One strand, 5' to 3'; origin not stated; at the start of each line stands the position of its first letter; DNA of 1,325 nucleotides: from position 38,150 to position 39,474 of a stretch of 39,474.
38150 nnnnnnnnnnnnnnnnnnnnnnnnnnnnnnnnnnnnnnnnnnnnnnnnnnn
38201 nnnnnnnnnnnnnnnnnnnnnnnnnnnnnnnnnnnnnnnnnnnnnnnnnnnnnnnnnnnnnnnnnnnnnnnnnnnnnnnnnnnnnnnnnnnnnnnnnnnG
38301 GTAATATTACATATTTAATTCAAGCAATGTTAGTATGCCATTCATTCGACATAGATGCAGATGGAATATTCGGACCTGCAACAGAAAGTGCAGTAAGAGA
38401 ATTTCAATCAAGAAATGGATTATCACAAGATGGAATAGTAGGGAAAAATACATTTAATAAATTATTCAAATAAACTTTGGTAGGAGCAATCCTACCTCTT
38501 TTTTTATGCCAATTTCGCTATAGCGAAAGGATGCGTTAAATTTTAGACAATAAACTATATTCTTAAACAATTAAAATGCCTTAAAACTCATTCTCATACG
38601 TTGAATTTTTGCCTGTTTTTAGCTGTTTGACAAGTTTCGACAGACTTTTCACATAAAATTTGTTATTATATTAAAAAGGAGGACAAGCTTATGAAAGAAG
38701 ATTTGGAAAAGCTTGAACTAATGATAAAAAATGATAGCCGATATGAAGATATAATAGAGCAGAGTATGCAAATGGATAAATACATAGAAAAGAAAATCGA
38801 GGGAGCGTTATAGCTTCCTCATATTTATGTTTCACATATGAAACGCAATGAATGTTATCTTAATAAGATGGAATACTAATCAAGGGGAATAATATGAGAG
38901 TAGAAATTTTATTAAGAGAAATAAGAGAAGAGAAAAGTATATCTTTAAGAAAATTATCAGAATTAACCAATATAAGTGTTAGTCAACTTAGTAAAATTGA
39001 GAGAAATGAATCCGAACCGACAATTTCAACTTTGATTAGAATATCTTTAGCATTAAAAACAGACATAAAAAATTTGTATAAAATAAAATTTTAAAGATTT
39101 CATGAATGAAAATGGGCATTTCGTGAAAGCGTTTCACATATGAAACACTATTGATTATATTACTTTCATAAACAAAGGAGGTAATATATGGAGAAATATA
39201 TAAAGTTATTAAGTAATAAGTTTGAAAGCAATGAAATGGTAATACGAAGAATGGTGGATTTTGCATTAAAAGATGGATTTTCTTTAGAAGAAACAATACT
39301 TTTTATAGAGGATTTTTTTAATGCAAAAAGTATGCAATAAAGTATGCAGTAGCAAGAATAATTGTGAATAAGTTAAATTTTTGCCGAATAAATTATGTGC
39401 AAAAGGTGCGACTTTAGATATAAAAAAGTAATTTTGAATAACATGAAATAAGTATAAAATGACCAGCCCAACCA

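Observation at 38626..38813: Spo0E-like 40-aa protein behind a TTCGACA-box promoter: a possible phage feedback loop on Spo0A phosphorylation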

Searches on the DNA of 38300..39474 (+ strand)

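Call 5: search_dna_similar(query=window:38474-39474:+, collection=phages, mode=distant, max_rows=30)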
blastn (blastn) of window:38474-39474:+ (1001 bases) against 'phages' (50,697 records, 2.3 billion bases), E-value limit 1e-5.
No match.

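Call 21: search_rna_families(source=window, start=38300, end=39474, threshold=evalue, max_evalue=1)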
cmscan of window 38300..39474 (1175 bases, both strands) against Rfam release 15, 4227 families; matches with E-value up to 1: 2.
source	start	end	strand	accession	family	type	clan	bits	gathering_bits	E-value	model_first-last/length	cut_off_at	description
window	38437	38539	-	RF00113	SIB_RNA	Gene; antitoxin;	-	21.5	56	0.16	1-147/147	no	Short Intergenic Abundant RNA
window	38375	38504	+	RF00166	PrrB_RsmZ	Gene; sRNA;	CL00106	18.2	44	0.12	1-133/133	no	PrrB/RsmZ RNA family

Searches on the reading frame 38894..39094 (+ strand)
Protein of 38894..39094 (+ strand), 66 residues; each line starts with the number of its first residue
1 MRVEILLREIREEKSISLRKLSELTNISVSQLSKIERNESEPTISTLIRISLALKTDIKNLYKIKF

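Call 3: search_protein_families(library=pfam, proteins=[window:38894-39091:+], max_evalue=10)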
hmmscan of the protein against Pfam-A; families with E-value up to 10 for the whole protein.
seq(66 aa): 6 families
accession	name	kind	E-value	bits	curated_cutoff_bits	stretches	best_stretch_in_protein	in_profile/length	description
PF01381.28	HTH_3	-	2.6e-14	53.4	23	1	7-58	1-52/55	Helix-turn-helix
PF12844.13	HTH_19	-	1.1e-10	41.7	30.2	1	6-62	3-59/64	Helix-turn-helix domain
PF13443.12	HTH_26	-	5.2e-10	39.9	22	1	7-64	2-60/63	Cro/C1-type HTH DNA-binding domain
PF13413.12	HTH_25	-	5.6e-07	29.7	24.6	1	6-40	1-35/62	Helix-turn-helix domain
PF13560.12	HTH_31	-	2.9e-06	27.9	27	1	6-57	5-57/64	Helix-turn-helix domain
PF13412.12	HTH_24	-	0.005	16.8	21.9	1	6-33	8-35/48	Winged helix-turn-helix DNA-binding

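Call 6: search_protein_families(library=phrogs, proteins=[window:38894-39091:+], max_evalue=10)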
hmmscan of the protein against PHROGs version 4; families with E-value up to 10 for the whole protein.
seq(66 aa): 33 families (the best 25 are shown)
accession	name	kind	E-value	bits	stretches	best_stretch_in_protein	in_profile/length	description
phrog_8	-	transcription regulation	1.8e-09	38.5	1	7-56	81-130/346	transcriptional regulator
phrog_3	-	transcription regulation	4e-09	37.7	1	6-63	92-147/430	transcriptional repressor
phrog_5823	-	transcription regulation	4.4e-08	33.7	1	7-61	11-66/404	transcriptional regulator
phrog_2439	-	transcription regulation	4.9e-07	29.9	1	6-62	11-67/367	transcriptional regulator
phrog_2967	-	transcription regulation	2.3e-06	28.3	1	7-61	15-69/225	transcriptional regulator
phrog_4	-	transcription regulation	3.2e-06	27.4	1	7-61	141-191/400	transcriptional repressor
phrog_38027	-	transcription regulation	1.2e-05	26.4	1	7-64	73-130/143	transcriptional repressor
phrog_1373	-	transcription regulation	1.8e-05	25.8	1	6-58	67-119/166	transcriptional regulator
phrog_2104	-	unknown function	2.3e-05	25.5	1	7-55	44-92/103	-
phrog_7241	-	transcription regulation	3.1e-05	25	1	7-61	66-120/122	transcriptional regulator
phrog_147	-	transcription regulation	0.00019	22.7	1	7-50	9-53/100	transcriptional regulator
phrog_4031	-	unknown function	0.00024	20.7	1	6-56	522-573/626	-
phrog_3557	-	transcription regulation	0.00035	21.8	1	18-61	28-71/142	transcriptional regulator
phrog_27318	-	unknown function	0.00041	20.7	1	6-58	8-59/289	-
phrog_8522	-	DNA, RNA and nucleotide metabolism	0.00046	21.7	1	8-58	14-63/71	HTH DNA binding protein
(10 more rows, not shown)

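Call 7: search_protein_families(library=ncbifam, proteins=[window:38894-39091:+], max_evalue=10)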
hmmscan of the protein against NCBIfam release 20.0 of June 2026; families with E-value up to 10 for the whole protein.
seq(66 aa): 14 families
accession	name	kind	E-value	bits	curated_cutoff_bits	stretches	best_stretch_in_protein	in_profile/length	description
NF041951.1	phage_RstR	subfamily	3.3e-08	33.8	80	1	1-59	1-59/108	RstR family transcriptional repressor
NF046032.1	TransRegSlrRBacil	equivalog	2e-07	31.2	250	1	7-63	6-63/149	HTH-type transcriptional regulator SlrR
NF003162.0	PRK04140.1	equivalog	1.7e-06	27.3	263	1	6-59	130-183/317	transcriptional regulator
NF010465.0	PRK13890.1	equivalog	1.7e-05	24.9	96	1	9-61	12-64/121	conjugal transfer protein TrbA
NF007408.0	PRK09943.1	equivalog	2.5e-05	23.9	211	1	7-50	12-55/185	HTH-type transcriptional regulator PuuR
NF006015.0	PRK08154.1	subfamily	3.2e-05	23.2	204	1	7-62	35-90/314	anaerobic benzoate catabolism transcriptional regulator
NF007257.0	PRK09706.1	subfamily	0.00045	20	101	1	7-56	10-59/135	transcriptional repressor DicA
NF041677.1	trans_regClgR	equivalog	0.00046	20.3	170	1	6-58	12-64/113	transcriptional regulator ClgR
TIGR00270.2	TIGR00270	equivalog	0.00073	19.4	110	1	6-56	79-129/159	multiprotein bridging factor aMBF1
NF038139.1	Reg_Aceta_RamB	equivalog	0.00078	18.2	700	1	7-58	7-58/465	acetate metabolism transcriptional regulator RamB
TIGR03830.1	CxxCG_CxxCG_HTH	subfamily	0.0017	18.1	61.8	1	7-50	70-115/127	type II TA system antitoxin MqsA family protein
TIGR03070.1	couple_hipB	subfamily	0.0024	17.8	71.65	1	5-54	5-54/58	type II toxin-antitoxin system Y4mF family antitoxin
TIGR02607.1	antidote_HigA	equivalog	0.0043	16.8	47.7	1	4-57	9-62/81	HigA family addiction module antitoxin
NF041534.1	rodZ_Strepcoccus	equivalog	0.02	14.1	375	1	7-41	10-44/275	cytoskeleton protein RodZ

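Call 87: search_protein_families(library=padloc, proteins=[window:38894-39094:+], max_evalue=0.01)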
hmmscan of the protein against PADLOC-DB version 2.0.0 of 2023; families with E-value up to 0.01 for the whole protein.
window:38894-39094:+ (66 aa): 13 families
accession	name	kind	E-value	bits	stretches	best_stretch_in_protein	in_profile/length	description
PDLC02926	HTH_VI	-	2e-12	45.2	1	6-61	5-60/92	-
PDLC03954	RmrA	-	8.5e-08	29.5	1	7-62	15-70/380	-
PDLC03951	RmrA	-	6.1e-05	20.2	1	7-61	13-67/400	-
PDLC03671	Control_protein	-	9e-05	20.6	1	8-61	20-73/84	control protein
PDLC04142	capH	-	0.0001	21.3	1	4-58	8-62/103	capH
PDLC03947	RmrA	-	0.00014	18.8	1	7-61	16-70/383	-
PDLC03946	RmrA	-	0.00022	18.1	1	8-58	8-58/357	-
PDLC03944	RmrA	-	0.00074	16.7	1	7-56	11-60/384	-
PDLC03949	RmrA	-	0.002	15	1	11-59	11-59/363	-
PDLC03666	Control_protein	-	0.0029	16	1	9-64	13-68/77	control protein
PDLC03668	Control_protein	-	0.0032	15.9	1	2-51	8-57/79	control protein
PDLC03665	Control_protein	-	0.006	14.8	1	7-62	13-69/77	control protein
PDLC03953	RmrA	-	0.0074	13.5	1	8-57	11-60/373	-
